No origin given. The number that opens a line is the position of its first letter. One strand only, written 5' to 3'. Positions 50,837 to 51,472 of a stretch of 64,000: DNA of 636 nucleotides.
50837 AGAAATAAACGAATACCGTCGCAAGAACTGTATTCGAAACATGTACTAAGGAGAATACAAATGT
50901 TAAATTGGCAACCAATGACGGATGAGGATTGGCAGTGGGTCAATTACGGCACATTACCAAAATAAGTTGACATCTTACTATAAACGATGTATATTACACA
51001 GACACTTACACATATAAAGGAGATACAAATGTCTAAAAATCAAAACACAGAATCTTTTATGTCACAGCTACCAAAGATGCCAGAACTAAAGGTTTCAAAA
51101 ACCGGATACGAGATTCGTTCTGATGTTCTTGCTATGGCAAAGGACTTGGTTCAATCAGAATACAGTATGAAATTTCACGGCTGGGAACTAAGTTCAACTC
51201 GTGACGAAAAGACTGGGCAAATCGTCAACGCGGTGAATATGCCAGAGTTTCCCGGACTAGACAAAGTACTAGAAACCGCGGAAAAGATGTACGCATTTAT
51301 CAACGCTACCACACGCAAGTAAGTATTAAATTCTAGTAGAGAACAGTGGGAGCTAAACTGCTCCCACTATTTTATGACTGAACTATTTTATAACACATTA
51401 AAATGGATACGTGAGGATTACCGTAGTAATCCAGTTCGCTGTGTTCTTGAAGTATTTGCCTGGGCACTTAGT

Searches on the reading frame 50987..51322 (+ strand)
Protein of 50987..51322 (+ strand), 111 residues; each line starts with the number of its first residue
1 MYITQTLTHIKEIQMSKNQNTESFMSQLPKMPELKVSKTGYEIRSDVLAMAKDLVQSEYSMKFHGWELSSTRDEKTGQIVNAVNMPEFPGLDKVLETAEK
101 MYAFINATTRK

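Call 63: search_protein_families(library=pfam, proteins=[window:50987-51322:+], max_evalue=0.01)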
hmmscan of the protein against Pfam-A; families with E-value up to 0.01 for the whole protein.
window:50987-51322:+ (111 aa): 1 family
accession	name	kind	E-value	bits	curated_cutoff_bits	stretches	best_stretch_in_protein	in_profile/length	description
PF24182.1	G1RFP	-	0.004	17.2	22.6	0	94-106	24-36/36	Gene 1 ring forming protein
